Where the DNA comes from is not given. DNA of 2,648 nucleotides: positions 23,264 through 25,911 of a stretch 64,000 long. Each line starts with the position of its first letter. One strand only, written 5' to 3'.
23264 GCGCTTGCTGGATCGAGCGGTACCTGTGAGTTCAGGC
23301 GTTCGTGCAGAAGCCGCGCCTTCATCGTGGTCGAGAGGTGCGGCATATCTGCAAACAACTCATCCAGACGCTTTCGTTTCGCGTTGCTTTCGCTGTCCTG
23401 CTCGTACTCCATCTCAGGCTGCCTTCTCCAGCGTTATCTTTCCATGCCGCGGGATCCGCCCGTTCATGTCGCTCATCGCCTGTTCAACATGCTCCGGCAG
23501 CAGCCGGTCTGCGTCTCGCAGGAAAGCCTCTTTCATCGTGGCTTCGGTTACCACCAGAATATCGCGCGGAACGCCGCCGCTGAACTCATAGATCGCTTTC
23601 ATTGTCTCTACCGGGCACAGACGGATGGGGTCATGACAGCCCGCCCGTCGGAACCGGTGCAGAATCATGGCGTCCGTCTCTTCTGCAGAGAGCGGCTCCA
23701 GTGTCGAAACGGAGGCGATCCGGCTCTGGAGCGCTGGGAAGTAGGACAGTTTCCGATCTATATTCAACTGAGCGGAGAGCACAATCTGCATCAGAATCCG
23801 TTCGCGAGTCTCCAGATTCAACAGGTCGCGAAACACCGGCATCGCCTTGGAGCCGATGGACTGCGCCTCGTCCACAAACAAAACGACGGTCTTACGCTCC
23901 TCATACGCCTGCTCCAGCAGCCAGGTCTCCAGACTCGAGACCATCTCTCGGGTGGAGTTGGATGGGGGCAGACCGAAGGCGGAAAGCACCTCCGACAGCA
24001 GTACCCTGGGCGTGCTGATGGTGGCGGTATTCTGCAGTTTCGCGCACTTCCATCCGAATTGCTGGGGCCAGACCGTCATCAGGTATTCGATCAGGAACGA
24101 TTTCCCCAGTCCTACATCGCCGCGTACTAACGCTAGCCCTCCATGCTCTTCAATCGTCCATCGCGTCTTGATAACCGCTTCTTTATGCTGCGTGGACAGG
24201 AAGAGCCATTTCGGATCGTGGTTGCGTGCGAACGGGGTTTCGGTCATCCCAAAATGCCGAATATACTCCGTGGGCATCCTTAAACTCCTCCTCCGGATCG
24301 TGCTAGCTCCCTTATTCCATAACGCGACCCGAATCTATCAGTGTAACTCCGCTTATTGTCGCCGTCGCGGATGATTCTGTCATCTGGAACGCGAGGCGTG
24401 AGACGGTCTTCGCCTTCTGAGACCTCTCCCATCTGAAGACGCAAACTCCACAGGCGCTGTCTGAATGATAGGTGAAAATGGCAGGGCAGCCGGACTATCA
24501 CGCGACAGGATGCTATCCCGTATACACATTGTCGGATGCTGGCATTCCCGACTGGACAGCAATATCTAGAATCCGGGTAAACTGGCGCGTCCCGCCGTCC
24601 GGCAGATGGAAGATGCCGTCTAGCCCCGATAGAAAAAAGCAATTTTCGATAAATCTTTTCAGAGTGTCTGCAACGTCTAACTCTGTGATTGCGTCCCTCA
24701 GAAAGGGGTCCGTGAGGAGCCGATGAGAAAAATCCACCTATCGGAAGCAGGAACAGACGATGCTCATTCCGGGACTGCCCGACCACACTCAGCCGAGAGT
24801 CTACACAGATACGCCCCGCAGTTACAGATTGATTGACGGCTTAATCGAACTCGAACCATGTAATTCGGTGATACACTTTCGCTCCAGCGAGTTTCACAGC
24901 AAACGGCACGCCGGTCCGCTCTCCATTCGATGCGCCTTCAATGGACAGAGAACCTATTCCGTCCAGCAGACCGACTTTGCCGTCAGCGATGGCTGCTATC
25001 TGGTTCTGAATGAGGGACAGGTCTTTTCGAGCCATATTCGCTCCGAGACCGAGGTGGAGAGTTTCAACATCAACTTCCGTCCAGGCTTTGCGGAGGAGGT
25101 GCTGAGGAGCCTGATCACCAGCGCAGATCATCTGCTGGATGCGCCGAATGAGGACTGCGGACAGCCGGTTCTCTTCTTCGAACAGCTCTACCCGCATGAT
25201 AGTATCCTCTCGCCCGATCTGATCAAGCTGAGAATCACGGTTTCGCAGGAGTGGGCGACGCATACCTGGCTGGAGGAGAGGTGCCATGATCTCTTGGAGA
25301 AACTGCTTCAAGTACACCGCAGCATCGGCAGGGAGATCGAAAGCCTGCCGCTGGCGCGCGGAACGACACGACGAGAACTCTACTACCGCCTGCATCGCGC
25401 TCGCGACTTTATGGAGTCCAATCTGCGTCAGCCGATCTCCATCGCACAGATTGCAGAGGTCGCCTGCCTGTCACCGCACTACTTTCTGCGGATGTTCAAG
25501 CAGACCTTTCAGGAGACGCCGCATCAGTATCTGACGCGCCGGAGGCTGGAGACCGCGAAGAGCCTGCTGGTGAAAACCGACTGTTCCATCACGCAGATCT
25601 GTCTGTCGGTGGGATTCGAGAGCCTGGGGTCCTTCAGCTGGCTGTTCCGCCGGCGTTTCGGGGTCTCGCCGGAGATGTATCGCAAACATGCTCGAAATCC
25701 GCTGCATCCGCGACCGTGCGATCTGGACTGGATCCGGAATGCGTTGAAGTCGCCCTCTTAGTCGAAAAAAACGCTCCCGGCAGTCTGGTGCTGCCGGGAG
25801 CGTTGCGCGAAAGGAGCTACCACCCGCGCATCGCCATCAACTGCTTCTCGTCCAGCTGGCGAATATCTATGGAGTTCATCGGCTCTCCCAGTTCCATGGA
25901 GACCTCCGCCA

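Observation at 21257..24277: Orphan ExeA-like AAA+ / ParA / TPR-zinc-ribbon five-gene operon without ParB, secretin or pilus genes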

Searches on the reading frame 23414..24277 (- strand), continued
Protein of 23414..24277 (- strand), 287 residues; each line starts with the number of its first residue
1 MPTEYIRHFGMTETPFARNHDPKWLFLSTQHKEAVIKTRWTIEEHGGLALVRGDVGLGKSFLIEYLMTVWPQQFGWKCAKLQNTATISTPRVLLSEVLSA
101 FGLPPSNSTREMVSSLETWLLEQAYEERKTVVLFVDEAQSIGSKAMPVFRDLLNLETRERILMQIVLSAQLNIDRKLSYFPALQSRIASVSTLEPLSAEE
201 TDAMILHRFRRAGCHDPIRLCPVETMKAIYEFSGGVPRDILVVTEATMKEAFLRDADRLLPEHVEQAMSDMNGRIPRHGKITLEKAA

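Call 79: search_protein_families(library=pfam, proteins=[L090:5926-7641:+, L090:7641-8324:+, L029:10491-10916:+, L011:12480-13019:+], max_evalue=0.001)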
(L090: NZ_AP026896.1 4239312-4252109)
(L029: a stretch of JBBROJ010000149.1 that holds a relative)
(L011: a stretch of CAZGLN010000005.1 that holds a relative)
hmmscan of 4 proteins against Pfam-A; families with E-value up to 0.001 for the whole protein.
L090:5926-7641:+ (571 aa): 10 families
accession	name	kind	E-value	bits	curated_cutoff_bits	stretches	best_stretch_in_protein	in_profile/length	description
PF13401.12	AAA_22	-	1.4e-29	103.5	27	1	66-195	4-130/130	AAA domain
PF21327.3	GspA_C39-like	-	1.9e-14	54.3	27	1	364-460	2-97/97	GspA, peptidase C39-like domain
PF13191.12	AAA_16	-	4.6e-12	47.2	32.6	1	46-180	2-164/167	AAA ATPase domain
PF01471.23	PG_binding_1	-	9e-11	42.2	23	1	477-530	3-56/57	Putative peptidoglycan binding domain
PF00004.35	AAA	-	3.7e-06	27.9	21.2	1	70-207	1-127/131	ATPase family associated with various cellular activities (AAA)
PF13604.12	AAA_30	-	0.00021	21.5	27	1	63-226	14-163/191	AAA domain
PF14532.12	Sigma54_activ_2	-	0.00026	21.7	25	0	70-209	24-130/138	Sigma-54 interaction domain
PF07728.20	AAA_5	-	0.00029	21.3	22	1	70-173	2-93/139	AAA domain (dynein-related subfamily)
PF05621.17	TniB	-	0.00047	20.1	22.4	0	70-208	38-180/189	Bacterial TniB protein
PF13245.12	AAA_19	-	0.00063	20.4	25.1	0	69-187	13-124/134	AAA domain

L090:7641-8324:+ (227 aa): 1 family
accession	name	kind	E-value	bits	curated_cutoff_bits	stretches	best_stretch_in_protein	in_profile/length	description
PF16537.11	T2SSB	-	3e-21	75.3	28.4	1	162-220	1-59/60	Type II secretion system protein B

L029:10491-10916:+ (141 aa): 1 family
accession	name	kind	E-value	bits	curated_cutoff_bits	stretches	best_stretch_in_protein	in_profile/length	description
PF07238.19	PilZ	-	3.2e-10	40.7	22.5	1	33-130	1-99/102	PilZ domain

L011:12480-13019:+ (180 aa): 15 families
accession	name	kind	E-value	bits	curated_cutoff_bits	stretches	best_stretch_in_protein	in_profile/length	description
PF13432.12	TPR_16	-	4.2e-14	53.1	32.7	2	12-73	1-62/65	Tetratricopeptide repeat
PF14559.12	TPR_19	-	1.3e-11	45.1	25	2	56-116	5-65/68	Tetratricopeptide repeat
PF07719.23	TPR_2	-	1e-09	38.2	27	1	42-73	1-32/34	Tetratricopeptide repeat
PF13428.12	TPR_14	-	4.6e-09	36.5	23.5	0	13-49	6-42/44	Tetratricopeptide repeat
PF13431.12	TPR_17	-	1e-07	32.1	24.4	0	64-95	1-32/34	Tetratricopeptide repeat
PF13174.12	TPR_6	-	1.4e-07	32.2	26.3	0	14-41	6-33/33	Tetratricopeptide repeat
PF12895.13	ANAPC3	-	1.7e-07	31.9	27.2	1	26-95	7-75/82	Anaphase-promoting complex, cyclosome, subunit 3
PF13424.12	TPR_12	-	5.9e-07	30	30.1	1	26-68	28-71/77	Tetratricopeptide repeat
PF23914.1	TPR_CcmH_CycH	-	2.8e-06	27.7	42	1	37-95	45-103/158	Cytochrome c-type biogenesis protein H TPR domain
PF00641.23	Zn_ribbon_RanBP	-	6.3e-05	22.6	27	1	156-176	7-27/30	Zn-finger in Ran binding protein and others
PF00515.34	TPR_1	-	0.00011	22.3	27.8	0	42-68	1-27/34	Tetratricopeptide repeat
PF12172.15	zf-ChsH2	-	0.00026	21.2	23.2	1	155-175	13-33/37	ChsH2, rubredoxin-like zinc ribbon domain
PF03704.23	BTAD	-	0.00067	20.5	22.1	1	15-68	69-122/146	Bacterial transcriptional activator domain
PF13371.12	TPR_9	-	0.00077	19.9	35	0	53-98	6-51/73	Tetratricopeptide repeat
PF13181.12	TPR_8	-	0.00095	19.6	25.7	0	77-95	2-20/34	Tetratricopeptide repeat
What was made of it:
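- On ExeA/GspA (type II secretion): The A. caviae ExeA control shows GspA_C39-like and PG_binding_1 (call 79).
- Checked: True ExeA of Aeromonas caviae, scanned the same way, has both (call 79).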

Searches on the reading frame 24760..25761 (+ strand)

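Call 70: search_protein_families(library=pfam, proteins=[window:24760-25761:+], max_evalue=0.0001)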
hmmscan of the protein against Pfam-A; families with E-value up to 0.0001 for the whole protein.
window:24760-25761:+ (333 aa): 2 families
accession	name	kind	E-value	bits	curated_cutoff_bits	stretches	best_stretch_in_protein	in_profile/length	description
PF12833.13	HTH_18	-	3.2e-25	88.6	33.6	1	231-309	1-79/80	Helix-turn-helix domain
PF00165.29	HTH_AraC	-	5e-19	68.4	26.6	2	218-259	1-42/42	Bacterial regulatory helix-turn-helix proteins, AraC family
